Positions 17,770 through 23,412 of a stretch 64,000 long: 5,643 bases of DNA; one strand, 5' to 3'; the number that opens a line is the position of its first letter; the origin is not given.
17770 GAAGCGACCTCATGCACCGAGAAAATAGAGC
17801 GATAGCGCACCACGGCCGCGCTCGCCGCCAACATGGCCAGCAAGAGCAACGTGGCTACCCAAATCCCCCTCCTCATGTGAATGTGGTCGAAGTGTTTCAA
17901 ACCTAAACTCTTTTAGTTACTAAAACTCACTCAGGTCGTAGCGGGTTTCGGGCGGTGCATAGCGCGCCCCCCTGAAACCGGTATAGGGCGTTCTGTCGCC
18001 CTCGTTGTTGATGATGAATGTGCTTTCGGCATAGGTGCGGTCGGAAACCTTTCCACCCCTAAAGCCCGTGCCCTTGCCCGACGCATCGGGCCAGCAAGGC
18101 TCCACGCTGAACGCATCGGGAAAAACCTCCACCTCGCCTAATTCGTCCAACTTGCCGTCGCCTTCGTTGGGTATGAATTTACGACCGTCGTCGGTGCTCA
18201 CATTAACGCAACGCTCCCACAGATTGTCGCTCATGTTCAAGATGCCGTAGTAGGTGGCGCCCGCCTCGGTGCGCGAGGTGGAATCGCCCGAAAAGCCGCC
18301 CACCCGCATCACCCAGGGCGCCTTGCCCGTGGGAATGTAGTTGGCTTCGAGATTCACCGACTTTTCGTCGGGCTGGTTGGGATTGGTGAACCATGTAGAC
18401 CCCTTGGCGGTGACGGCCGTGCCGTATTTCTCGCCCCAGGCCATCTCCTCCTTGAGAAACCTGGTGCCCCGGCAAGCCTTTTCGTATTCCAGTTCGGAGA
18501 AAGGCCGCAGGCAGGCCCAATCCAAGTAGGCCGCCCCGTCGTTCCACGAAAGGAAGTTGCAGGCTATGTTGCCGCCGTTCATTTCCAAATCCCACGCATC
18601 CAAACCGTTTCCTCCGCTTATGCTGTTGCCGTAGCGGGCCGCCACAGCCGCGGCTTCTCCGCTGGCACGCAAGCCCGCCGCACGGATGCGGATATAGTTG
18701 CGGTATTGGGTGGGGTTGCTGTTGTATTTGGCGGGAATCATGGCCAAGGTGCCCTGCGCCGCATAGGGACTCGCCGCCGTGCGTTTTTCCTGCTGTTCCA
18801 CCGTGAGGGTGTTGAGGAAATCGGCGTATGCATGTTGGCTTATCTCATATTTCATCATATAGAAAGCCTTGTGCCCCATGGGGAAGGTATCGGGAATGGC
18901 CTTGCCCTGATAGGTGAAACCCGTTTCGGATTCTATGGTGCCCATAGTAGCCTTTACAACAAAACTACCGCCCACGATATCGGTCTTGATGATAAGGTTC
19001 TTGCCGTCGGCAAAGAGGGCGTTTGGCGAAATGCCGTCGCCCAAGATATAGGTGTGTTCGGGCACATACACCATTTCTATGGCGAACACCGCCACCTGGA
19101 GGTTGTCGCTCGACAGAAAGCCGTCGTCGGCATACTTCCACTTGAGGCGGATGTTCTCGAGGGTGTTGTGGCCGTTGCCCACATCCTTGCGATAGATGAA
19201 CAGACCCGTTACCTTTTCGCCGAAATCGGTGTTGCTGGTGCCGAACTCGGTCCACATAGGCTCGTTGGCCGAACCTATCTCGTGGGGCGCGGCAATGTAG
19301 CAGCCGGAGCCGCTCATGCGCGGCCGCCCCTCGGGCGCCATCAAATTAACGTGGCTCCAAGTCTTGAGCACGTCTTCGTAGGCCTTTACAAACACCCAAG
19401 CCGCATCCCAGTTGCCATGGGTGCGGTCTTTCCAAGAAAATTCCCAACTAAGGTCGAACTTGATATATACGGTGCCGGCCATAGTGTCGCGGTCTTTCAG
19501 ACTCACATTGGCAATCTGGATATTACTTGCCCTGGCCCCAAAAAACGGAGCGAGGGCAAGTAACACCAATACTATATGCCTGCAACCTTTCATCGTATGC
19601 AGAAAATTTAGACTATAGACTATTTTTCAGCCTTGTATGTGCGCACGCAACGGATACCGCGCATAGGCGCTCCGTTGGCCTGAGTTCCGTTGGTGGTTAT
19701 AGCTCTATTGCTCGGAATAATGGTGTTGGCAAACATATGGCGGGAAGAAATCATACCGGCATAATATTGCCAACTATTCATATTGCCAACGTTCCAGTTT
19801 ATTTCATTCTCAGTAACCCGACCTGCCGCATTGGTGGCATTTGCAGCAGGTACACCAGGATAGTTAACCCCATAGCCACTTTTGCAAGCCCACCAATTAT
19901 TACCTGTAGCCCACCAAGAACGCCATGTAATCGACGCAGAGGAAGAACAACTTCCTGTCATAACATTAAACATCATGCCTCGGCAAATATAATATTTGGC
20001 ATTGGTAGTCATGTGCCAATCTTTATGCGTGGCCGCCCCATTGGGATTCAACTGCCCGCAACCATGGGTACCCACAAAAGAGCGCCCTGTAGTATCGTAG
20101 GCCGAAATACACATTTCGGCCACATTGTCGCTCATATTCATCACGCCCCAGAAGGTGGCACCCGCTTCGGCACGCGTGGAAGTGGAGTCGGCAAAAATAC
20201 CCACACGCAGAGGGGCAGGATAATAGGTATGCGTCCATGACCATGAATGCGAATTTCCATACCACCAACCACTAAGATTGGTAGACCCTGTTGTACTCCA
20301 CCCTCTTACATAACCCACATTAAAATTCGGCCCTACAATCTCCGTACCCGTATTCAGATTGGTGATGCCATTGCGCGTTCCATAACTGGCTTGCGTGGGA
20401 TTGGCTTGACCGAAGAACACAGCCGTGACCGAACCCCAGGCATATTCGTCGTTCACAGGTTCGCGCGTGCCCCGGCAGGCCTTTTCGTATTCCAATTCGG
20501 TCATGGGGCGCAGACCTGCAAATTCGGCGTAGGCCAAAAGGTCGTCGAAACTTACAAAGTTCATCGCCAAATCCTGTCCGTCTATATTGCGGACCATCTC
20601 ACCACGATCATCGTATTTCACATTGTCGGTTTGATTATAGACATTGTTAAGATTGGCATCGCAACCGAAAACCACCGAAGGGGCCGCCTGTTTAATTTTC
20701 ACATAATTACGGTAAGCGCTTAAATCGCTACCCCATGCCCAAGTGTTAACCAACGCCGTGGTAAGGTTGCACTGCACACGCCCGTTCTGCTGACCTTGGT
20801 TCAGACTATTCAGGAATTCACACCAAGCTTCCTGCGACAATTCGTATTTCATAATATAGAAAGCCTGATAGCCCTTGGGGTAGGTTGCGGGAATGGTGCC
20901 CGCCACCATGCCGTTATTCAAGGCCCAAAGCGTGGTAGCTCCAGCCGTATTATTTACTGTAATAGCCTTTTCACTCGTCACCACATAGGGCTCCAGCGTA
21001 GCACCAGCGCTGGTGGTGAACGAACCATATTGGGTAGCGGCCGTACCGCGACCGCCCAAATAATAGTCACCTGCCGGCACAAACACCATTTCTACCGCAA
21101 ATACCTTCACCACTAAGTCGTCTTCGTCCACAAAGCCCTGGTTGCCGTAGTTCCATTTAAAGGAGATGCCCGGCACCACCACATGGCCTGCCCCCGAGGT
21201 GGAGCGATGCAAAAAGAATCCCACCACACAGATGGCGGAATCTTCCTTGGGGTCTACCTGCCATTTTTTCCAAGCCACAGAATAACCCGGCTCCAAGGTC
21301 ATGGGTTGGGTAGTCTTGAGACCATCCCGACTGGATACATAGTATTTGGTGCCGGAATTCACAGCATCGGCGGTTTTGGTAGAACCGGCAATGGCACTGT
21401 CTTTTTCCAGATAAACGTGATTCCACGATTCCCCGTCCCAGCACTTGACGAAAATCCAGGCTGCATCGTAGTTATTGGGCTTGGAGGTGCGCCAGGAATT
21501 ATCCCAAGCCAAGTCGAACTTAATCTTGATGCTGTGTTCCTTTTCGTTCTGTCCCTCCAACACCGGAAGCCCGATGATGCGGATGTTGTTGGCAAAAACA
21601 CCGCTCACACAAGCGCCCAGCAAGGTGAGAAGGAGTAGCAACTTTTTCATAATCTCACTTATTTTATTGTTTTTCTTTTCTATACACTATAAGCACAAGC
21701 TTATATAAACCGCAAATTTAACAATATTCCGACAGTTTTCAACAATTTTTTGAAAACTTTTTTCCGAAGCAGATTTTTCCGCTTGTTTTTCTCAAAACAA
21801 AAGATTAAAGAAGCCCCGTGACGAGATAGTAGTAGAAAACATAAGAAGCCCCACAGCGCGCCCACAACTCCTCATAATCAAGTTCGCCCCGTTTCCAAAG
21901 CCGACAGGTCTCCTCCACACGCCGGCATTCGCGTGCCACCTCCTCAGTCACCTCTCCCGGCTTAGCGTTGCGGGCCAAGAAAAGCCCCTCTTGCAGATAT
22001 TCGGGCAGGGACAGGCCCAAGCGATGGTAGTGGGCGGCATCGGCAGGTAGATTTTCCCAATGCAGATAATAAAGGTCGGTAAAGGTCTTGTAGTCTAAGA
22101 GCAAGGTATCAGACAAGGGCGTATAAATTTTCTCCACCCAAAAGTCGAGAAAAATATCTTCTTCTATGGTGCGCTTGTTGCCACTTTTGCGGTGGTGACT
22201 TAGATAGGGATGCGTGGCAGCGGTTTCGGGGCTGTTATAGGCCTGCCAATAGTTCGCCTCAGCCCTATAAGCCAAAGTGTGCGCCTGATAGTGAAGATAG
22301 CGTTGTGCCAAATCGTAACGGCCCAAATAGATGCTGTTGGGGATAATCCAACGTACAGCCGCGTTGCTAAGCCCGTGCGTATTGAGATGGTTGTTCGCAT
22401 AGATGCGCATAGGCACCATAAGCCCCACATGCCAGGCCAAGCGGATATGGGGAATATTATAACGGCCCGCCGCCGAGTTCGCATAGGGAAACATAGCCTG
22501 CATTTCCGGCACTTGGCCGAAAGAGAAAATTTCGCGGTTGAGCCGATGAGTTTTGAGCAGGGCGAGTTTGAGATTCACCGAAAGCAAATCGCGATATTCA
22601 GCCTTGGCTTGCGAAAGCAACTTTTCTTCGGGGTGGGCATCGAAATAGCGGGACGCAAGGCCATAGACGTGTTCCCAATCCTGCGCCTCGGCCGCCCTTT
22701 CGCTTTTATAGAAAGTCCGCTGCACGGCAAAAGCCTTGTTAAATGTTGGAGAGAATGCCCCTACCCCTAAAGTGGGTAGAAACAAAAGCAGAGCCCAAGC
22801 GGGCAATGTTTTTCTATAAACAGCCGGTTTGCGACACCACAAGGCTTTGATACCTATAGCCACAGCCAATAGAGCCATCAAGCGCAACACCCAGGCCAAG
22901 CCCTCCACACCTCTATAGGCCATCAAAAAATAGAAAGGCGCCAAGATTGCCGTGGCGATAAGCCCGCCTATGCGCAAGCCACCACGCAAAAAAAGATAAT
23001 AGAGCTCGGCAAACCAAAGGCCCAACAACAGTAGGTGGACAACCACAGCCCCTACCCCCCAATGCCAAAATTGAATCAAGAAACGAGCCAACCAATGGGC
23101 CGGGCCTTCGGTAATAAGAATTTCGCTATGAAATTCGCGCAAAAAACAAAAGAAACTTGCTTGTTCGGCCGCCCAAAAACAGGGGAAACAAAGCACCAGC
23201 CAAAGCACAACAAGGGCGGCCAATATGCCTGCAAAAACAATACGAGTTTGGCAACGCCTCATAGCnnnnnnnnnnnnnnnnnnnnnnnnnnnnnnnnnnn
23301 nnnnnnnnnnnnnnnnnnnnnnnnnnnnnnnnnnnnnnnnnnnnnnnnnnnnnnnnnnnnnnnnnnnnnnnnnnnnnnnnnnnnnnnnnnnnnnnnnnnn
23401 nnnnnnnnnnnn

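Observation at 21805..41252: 19.5-kb array of co-duplicating gene pairs: polytopic membrane protein (M) plus CXXCH/TolB-like propeller lipoprotein (T)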

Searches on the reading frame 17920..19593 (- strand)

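Call 7: search_protein_families(library=pfam, max_evalue=0.01, proteins=[window:17920-19593:-])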
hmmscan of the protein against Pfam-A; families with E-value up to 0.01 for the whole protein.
window:17920-19593:- (557 aa): 1 family
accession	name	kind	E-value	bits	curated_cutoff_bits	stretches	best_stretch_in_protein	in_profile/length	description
PF03781.23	FGE-sulfatase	-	5.7e-09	36.4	23.3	1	216-543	14-254/255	Sulfatase-modifying factor enzyme 1-like domain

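Call 75: search_protein_families(library=ncbifam, max_evalue=0.001, proteins=[window:17920-19593:-])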
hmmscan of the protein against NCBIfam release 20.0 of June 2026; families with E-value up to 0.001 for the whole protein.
window:17920-19593:- (557 aa): 0 families

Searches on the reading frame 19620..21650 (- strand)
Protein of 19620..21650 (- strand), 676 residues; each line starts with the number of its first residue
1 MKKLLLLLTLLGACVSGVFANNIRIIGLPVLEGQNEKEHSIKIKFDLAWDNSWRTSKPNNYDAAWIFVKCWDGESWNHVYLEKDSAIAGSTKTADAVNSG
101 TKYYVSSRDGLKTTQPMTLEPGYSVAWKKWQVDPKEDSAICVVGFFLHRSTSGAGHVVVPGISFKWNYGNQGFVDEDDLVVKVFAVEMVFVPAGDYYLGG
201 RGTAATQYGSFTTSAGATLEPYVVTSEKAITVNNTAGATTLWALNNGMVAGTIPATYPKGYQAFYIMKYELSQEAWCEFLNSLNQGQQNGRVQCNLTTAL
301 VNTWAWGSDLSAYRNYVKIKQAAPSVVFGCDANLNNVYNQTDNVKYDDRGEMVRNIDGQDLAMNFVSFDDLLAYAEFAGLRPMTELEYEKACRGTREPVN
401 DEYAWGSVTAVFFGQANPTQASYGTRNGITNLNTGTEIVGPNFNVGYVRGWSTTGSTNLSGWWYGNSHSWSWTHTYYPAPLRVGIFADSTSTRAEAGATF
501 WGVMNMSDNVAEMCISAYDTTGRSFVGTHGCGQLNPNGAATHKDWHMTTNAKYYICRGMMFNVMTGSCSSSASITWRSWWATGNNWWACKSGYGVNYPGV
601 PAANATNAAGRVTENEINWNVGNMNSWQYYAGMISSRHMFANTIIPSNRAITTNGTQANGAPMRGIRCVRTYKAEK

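Call 7: search_protein_families(library=pfam, max_evalue=0.01, proteins=[window:19620-21650:-])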
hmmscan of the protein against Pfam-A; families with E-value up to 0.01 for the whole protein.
window:19620-21650:- (676 aa): 1 family
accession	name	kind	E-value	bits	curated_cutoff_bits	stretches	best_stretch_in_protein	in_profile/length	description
PF03781.23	FGE-sulfatase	-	2.2e-10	41.1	23.3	1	262-410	35-138/255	Sulfatase-modifying factor enzyme 1-like domain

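Call 75: search_protein_families(library=ncbifam, max_evalue=0.001, proteins=[window:19620-21650:-])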
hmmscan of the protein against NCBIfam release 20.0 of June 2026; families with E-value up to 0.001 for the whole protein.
window:19620-21650:- (676 aa): 0 families

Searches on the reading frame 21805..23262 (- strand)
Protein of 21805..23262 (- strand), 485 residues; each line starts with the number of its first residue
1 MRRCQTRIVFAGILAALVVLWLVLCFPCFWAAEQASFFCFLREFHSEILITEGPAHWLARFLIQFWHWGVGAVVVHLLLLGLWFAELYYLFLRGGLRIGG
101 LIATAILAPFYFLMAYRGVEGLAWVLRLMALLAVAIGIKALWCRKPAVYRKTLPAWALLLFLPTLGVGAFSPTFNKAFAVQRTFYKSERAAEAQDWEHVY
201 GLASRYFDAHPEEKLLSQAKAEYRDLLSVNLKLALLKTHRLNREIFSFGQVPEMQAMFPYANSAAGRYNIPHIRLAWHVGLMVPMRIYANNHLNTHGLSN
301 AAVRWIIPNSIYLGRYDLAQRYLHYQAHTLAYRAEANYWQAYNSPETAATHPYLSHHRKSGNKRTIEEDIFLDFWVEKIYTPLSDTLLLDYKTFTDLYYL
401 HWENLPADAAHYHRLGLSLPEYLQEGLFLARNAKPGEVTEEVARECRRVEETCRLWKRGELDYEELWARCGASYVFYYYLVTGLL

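Call 4: search_protein_families(library=pfam, max_evalue=0.1, proteins=[window:21805-23262:-])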
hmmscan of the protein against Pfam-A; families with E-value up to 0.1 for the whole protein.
window:21805-23262:- (485 aa): 1 family
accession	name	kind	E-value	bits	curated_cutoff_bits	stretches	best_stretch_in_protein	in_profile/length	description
PF19529.4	DUF6057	-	1.8e-17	63.9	29.8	2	221-479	298-567/569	Family of unknown function (DUF6057)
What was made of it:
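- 21805..23262 (-): M1: DUF6057 paralogue with a reduced TM domain (about 5 hydrophobic segments), a full C-terminal solenoid and an aromatic tail. Its ancestral partner is T2. Pfam PF19529 1.8e-17, profile positions 298-567 (call 4).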

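Call 5: search_protein_families(library=ncbifam, max_evalue=0.1, proteins=[window:21805-23262:-])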
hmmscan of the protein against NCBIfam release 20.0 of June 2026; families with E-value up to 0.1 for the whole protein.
window:21805-23262:- (485 aa): 0 families
